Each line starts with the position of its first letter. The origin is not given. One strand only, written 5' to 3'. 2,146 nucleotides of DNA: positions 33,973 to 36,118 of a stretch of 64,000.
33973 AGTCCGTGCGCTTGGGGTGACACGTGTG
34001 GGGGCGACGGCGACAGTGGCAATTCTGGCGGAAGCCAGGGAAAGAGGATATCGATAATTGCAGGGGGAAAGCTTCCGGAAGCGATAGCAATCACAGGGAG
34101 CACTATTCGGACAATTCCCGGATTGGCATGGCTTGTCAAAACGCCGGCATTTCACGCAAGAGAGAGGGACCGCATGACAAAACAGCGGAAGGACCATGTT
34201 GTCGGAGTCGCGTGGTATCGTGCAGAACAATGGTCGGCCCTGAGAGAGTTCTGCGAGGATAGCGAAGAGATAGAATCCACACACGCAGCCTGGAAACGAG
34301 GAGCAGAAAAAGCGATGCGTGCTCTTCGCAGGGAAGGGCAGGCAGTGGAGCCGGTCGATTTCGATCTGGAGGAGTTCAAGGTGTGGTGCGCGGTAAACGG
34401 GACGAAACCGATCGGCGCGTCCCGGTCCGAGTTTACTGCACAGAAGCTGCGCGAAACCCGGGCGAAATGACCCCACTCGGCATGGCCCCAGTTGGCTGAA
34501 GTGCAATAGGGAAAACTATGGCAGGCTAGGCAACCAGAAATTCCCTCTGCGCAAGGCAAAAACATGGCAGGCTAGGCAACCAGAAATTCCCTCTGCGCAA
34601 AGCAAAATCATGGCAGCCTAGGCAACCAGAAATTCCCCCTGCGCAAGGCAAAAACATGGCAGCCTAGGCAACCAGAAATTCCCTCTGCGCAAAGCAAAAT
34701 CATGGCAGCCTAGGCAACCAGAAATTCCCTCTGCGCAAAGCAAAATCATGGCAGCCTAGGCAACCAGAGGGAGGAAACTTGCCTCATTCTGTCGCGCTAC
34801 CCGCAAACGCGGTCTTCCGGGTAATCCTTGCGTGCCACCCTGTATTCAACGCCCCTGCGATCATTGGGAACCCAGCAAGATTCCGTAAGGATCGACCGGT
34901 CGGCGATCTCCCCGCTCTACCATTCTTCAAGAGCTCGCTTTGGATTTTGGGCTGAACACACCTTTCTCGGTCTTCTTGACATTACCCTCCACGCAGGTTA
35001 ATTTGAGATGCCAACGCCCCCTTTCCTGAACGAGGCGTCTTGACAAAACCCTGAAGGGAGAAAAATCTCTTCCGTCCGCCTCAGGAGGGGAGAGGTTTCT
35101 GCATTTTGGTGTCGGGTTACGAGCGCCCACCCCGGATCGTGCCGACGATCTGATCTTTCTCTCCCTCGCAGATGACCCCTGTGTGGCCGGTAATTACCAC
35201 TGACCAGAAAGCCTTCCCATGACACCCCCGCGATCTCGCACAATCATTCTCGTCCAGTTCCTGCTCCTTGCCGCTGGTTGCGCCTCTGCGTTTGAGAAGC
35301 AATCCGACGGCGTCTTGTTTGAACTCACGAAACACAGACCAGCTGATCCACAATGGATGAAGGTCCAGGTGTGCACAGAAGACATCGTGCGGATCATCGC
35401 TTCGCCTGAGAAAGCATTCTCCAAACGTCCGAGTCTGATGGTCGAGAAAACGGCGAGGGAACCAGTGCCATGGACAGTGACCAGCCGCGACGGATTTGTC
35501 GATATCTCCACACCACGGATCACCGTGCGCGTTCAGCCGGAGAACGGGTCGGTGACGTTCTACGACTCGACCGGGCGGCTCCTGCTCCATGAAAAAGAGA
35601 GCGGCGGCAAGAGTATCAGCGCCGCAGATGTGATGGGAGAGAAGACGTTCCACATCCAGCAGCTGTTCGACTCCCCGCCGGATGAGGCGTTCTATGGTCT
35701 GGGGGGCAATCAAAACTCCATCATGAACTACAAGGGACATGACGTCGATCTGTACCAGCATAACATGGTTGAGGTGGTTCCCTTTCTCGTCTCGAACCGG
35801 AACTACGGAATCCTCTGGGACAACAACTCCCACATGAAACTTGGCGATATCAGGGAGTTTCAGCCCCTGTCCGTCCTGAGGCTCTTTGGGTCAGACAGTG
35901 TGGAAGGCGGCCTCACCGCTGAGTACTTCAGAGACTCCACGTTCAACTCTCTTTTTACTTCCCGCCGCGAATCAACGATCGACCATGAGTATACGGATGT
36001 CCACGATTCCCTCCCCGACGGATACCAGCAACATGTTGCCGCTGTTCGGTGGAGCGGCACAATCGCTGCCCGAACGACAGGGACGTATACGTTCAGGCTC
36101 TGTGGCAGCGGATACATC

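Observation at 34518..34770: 46-bp perfect-ish direct repeat x5.5 upstream of the CAZyme island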

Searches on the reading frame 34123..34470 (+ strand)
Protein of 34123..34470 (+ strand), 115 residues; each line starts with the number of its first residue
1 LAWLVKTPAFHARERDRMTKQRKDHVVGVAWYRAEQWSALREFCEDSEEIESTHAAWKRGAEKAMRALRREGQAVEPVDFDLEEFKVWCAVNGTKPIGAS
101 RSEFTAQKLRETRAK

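Call 10: search_protein_families(library=pfam, proteins=[window:34123-34470:+])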
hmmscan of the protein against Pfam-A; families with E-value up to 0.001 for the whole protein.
window:34123-34470:+ (115 aa): 0 families

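Call 27: find_homologous_proteins(query=window:34174-34470:+, max_evalue=0.001)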
Query window:34174-34470:+ (98 aa): 2 proteins with E <= 0.001 among 7 candidates.
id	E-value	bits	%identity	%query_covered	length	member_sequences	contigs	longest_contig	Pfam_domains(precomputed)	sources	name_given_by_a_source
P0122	1.4e-58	213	99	100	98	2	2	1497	-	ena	-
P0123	8.8e-35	137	65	96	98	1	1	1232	-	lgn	-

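Call 29: find_encoding_contigs(protein=P0122, flank=3000, max_places=10)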
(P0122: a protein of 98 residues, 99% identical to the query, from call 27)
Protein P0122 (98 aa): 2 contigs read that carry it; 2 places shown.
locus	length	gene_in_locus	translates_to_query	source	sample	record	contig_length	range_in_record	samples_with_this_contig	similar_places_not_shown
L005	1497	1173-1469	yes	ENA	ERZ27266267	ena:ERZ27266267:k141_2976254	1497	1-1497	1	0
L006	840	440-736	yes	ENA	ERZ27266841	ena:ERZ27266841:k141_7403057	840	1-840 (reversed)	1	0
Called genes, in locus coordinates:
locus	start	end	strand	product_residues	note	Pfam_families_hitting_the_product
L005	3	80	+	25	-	?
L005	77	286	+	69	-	-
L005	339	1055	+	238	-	PF01791:DeoC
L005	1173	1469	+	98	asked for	-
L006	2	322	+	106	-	?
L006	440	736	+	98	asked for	-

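Call 30: find_encoding_contigs(protein=P0123, flank=3000, max_places=10)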
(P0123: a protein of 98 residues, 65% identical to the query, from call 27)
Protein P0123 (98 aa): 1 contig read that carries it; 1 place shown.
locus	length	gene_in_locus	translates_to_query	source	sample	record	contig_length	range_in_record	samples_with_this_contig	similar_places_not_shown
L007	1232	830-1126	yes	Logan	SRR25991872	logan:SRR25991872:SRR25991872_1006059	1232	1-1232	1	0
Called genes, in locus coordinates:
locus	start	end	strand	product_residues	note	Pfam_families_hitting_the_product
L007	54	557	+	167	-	-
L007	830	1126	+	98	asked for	-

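Call 47: search_protein_families(library=pfam, proteins=[window:34174-34470:+], max_evalue=1)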
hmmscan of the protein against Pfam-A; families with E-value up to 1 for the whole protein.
window:34174-34470:+ (98 aa): 0 families

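Call 48: search_protein_families(library=ncbifam, proteins=[window:34174-34470:+], max_evalue=0.1)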
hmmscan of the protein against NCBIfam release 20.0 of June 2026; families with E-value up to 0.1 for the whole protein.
window:34174-34470:+ (98 aa): 0 families

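Call 58: find_encoding_contigs(protein=window:34174-34470:+, flank=3000, max_places=10)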
Protein window:34174-34470:+ (98 aa): 3 contigs read that carry it; 2 places shown.
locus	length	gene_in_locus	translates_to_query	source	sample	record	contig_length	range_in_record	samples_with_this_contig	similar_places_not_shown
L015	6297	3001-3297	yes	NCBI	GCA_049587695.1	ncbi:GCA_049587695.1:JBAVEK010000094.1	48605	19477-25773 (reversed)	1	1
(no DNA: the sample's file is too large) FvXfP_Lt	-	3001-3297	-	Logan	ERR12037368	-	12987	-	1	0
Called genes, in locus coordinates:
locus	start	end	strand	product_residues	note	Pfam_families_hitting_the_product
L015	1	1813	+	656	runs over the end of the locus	PF01145:Band_7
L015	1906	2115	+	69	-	-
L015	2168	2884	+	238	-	PF01791:DeoC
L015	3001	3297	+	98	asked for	-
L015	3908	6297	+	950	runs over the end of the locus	PF13802:Gal_mutarotas_2, PF07691:PA14, PF01055:Glyco_hydro_31_2nd, PF21365:Glyco_hydro_31_3rd, PF17137:DUF5110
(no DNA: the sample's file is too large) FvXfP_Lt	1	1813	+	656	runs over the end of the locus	PF01145:Band_7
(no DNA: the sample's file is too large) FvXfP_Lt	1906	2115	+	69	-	-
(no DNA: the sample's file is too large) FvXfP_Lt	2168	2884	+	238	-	PF01791:DeoC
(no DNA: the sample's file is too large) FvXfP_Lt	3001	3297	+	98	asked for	-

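Call 67: search_solved_structures(query=window:34174-34470:+, max_evalue=10)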
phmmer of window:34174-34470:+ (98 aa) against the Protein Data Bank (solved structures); distinct sequences matched with E-value up to 10: 7.
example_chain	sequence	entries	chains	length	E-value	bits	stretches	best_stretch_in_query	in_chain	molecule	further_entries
2c8i_E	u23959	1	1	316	0.32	14.7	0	14-34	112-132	COMPLEMENT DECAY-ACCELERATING FACTOR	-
6z2i_A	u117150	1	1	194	0.37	14.5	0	14-55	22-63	de novo designed TIM barrel DeNovoTIM6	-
5bvl_A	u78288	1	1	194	0.39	14.4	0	9-56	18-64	designed TIM barrel sTIM11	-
6yqy_A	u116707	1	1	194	0.42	14.3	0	9-56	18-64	de novo designed TIM barrel sTIM11noCys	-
7osv_A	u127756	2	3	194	0.47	14.2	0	15-55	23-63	DeNovoTIM6-SB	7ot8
7osu_A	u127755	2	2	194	0.48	14.1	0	9-56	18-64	sTIM11noCys-SB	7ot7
7mpz_A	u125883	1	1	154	0.83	13.4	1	42-77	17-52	CRISPR-associated endonuclease Cas9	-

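Call 68: search_protein_families(library=phrogs, proteins=[window:34174-34470:+], max_evalue=0.1)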
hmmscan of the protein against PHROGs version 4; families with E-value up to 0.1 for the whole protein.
window:34174-34470:+ (98 aa): 2 families
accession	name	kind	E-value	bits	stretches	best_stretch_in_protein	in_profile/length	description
phrog_4753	-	unknown function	3.5e-14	53.6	1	8-91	4-88/97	-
phrog_11728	-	unknown function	0.088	14.6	0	60-95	32-65/103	-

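Call 69: search_protein_families(library=padloc, proteins=[window:34174-34470:+], max_evalue=0.01)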
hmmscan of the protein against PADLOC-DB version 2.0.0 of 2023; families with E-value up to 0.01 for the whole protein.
window:34174-34470:+ (98 aa): 0 families
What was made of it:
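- Tried and rejected: PDB, Pfam, NCBIfam and PADLOC gave no hit; only phrog_4753, of unknown function, matched (calls 47, 48, 67-69).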

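Call 75: predict_structure(alignment_id=A1)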
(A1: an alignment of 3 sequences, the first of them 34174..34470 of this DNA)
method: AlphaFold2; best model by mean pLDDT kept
length: 98 residues; sequences in the alignment: 3
mean_pLDDT: 58.0   pTM: 0.48
mean pLDDT of the five models: 58.0, 54.4, 53.2, 49.3, 39.8
residues with pLDDT >= 90: 0; 70-90: 11; 50-70: 68; < 50: 19
segments of 3 or more residues with pLDDT < 50: 1-14, 16-18
pLDDT, mean of each block of 10 residues (from residue 1): 38 47 53 56 62 60 67 73 64 61
secondary structure, 60 per line:
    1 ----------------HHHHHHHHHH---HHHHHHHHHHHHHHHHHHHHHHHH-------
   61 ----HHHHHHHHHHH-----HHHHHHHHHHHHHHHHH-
elements in order: H17-26 H30-53 H65-75 H81-97
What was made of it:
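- Tried and rejected: An AlphaFold model of the 98-aa neighbour had pLDDT 58, so I ran no fold search (call 75).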

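Call 83: search_dna_similar(query=window:34174-34470:+, collection=phages, mode=protein, max_evalue=0.001, max_rows=15)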
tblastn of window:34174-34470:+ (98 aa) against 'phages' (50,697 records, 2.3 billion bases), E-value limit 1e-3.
Records with a match: 2; places in all: 2; records where one place covers at least 80% of the query: 2.
Best place of each record, by identity: <60% 2.
By first word of the organism name: Burkholderia 2.
By host as written in the record: - 1; Burkholderia cepacia 1.
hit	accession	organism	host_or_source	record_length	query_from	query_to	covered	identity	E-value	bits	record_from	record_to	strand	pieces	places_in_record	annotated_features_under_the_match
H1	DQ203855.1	Burkholderia phage Bcep176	-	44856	10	91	84%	31.3%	7e-5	45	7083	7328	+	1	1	17: gp17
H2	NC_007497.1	Burkholderia phage Bcep176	Burkholderia cepacia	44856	10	91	84%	31.3%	7e-5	45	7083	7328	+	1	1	17: gp17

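Call 84: search_dna_similar(query=window:34174-34470:+, collection=plasmids, mode=protein, max_evalue=0.001, max_rows=15)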
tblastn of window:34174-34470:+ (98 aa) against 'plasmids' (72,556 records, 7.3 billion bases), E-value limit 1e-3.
Records with a match: 1; places in all: 1; records where one place covers at least 80% of the query: 1.
Best place of each record, by identity: <60% 1.
By first word of the organism name: Bosea 1.
By predicted mobility (MOB-suite, as given by PLSDB): non-mobilizable 1.
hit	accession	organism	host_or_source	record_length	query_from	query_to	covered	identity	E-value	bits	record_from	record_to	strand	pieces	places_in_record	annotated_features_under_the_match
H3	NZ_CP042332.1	Bosea sp. F3-2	soybean,soil sample,rhizosphere soil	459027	8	91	86%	32.1%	2e-5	48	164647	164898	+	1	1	none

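Call 85: get_annotated_region(hit=H2, flank=2500)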
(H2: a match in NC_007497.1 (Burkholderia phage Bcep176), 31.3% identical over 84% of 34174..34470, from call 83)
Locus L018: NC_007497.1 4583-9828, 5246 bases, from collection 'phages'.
description: Burkholderia phage Bcep176, complete genome.
organism: Burkholderia phage Bcep176 (NCBI taxid 348137)
taxonomy: Viruses; Duplodnaviria; Heunggongvirae; Uroviricota; Caudoviricetes; Stanholtvirus
host: Burkholderia cepacia; source: -; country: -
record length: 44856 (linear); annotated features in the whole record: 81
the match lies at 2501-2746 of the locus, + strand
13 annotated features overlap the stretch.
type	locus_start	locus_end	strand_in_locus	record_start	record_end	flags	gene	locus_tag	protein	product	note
CDS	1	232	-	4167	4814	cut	10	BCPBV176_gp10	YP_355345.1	DUF6475 domain-containing protein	conserved hypothetical protein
CDS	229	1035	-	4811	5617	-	11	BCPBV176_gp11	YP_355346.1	primosomal protein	phiE125 gp60-like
CDS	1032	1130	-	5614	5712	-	12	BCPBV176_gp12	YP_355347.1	gp12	-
CDS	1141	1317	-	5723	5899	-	13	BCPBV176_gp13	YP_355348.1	gp13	-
CDS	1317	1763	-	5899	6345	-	14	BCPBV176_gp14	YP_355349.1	CII-like transcriptional activator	phiE125 gp55-like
CDS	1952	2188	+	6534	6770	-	15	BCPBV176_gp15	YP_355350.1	gp15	-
CDS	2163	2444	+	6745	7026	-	16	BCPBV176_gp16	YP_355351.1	gp16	-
CDS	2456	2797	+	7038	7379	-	17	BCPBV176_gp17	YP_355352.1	gp17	conserved hypothetical protein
CDS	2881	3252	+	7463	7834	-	18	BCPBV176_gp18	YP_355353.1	DUF2513 domain-containing protein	conserved hypothetical protein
CDS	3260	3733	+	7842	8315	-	19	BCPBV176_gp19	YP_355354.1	gp19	-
CDS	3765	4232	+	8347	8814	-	20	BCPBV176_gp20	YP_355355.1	helix-turn-helix domain-containing protein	-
CDS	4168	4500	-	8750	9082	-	21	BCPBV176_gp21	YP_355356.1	gp21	conserved hypothetical protein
CDS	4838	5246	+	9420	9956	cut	22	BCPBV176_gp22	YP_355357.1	gp22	-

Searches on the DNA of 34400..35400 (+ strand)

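Call 53: search_dna_similar(query=window:34471-35218:+, collection=plasmids, mode=distant, max_evalue=0.01, max_rows=10)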
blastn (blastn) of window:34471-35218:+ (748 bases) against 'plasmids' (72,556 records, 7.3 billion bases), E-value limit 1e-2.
No match.

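Call 54: search_dna_similar(query=window:34471-35218:+, collection=phages, mode=distant, max_evalue=0.01, max_rows=10)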
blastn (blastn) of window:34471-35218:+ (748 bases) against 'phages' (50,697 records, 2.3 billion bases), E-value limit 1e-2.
No match.
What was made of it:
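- Tried and rejected: blastn of the whole intergenic region against plasmids and phages found nothing (calls 53, 54).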

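Call 55: search_rna_families(source=window, start=34400, end=35400, threshold=evalue, max_evalue=1)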
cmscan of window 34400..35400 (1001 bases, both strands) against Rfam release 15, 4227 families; matches with E-value up to 1: 1.
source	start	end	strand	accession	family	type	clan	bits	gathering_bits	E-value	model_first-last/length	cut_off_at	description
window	34547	34738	-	RF04156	MIR2670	Gene; miRNA;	-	28.7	117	0.00076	1-200/200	no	MIR2670 microRNA precursor family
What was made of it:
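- On Known structured RNA (Rfam): In E-value mode the only hit is MIR2670, 28.7 bits against a gathering score of 117 (call 55).
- A weak Rfam hit to a miRNA-precursor hairpin lies on the minus strand (call 55).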

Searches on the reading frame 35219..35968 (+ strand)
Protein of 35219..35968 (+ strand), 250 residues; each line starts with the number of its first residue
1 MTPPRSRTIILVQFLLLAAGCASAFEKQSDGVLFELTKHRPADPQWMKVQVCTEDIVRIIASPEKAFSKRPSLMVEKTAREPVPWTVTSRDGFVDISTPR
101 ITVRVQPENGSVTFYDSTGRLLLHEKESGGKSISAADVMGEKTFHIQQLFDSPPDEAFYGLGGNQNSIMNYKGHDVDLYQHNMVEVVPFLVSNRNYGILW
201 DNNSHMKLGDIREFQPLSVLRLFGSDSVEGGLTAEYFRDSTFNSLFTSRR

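Call 57: find_homologous_proteins(query=window:35219-35968:+, max_evalue=1e-40)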
Query window:35219-35968:+ (250 aa): 72 proteins with E <= 1e-40 among 585 candidates.
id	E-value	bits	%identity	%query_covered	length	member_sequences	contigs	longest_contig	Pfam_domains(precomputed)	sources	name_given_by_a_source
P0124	4.4e-97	342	64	91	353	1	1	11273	PF13802.13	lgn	-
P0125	7.2e-97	341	63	98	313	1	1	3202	PF13802.13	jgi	jgi:alpha-D-xyloside xylohydrolase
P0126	1.3e-91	324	59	98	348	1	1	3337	PF07691.18,PF13802.13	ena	-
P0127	1.4e-86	308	57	96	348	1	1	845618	PF07691.18,PF13802.13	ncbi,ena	-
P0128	3.7e-86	306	59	91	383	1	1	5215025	PF07691.18,PF13802.13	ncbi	ncbi:MAG: DUF4968 domain-containing protein, partial [bacterium]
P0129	1.8e-85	304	56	96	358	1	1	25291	PF07691.18,PF13802.13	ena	-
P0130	4.0e-85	303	55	97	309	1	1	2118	PF13802.13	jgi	jgi:alpha-D-xyloside xylohydrolase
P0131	1.8e-84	301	55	98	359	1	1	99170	PF07691.18,PF13802.13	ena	-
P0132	1.8e-83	298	59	91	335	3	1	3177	PF07691.18,PF13802.13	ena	-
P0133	3.4e-83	297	55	94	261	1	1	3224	PF13802.13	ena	-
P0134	3.9e-83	296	55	97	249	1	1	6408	PF13802.13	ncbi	ncbi:alpha-xylosidase, partial [bacterium]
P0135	5.0e-82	293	60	83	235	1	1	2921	PF13802.13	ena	-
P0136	6.8e-81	289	58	90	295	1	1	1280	PF13802.13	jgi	-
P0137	2.0e-80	288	58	92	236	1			PF13802.13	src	-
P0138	2.4e-80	287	55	91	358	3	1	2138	PF13802.13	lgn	-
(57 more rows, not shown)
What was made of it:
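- Tried and rejected: A search with the GH31 N-terminus, meant to catch contigs that enter the array from the right in other strains, returned nothing above 65% identity (call 57).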
